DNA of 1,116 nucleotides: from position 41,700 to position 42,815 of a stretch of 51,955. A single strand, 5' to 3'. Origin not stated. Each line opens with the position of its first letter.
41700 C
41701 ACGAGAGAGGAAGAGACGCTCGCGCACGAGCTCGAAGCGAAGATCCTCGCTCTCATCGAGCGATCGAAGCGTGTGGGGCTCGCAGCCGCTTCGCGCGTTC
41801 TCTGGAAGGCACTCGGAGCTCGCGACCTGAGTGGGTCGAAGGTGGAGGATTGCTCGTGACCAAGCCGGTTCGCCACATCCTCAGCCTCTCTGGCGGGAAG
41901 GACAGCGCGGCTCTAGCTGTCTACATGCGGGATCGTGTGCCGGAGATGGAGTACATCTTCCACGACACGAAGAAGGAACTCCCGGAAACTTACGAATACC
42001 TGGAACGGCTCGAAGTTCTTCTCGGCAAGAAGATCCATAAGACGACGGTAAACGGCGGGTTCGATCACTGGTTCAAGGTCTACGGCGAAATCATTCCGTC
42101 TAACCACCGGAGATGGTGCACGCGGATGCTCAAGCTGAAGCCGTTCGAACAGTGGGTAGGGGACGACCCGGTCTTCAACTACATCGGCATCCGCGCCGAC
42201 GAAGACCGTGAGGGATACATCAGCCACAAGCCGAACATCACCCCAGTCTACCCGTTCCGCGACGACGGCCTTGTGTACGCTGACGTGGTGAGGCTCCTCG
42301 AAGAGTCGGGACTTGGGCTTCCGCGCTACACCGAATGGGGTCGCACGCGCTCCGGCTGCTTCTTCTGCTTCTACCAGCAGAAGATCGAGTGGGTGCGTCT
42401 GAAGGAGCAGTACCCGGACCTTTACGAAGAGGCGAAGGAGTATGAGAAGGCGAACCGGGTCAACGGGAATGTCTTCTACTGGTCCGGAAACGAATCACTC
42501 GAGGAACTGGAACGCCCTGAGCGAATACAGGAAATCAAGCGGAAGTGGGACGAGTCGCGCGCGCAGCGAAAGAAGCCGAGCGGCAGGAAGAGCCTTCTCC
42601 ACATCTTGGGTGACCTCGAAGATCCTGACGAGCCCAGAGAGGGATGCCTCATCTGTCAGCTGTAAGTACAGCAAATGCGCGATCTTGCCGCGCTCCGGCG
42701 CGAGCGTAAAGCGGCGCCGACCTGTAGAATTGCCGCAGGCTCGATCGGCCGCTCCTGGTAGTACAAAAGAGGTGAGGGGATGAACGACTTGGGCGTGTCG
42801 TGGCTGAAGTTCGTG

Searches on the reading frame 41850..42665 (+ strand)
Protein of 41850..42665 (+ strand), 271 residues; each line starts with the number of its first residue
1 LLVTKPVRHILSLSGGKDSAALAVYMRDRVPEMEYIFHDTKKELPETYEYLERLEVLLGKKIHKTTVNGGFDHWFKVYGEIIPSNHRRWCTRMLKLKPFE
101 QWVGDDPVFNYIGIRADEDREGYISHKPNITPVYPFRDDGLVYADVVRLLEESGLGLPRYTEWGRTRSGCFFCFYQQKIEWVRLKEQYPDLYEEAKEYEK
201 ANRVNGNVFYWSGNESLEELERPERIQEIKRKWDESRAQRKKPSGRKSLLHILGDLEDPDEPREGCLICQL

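Call 8: search_protein_families(library=pfam, proteins=[window:41850-42665:+], max_evalue=0.001)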
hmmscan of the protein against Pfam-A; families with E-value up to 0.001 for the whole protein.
window:41850-42665:+ (271 aa): 1 family
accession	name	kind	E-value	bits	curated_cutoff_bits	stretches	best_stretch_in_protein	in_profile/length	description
PF01507.26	PAPS_reduct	-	1.1e-10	42.3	22.5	1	9-120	2-114/175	Phosphoadenosine phosphosulfate reductase domain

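Call 10: search_protein_families(library=padloc, proteins=[window:41850-42665:+], max_evalue=0.001)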
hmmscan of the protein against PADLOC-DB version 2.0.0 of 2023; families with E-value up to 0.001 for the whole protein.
window:41850-42665:+ (271 aa): 2 families
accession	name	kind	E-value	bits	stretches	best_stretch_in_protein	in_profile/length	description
PDLC02782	SspD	-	3.9e-116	385.6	1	8-270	1-276/277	SspD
PDLC02510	BrxP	-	7.7e-10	35.6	1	10-173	136-313/779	BrxP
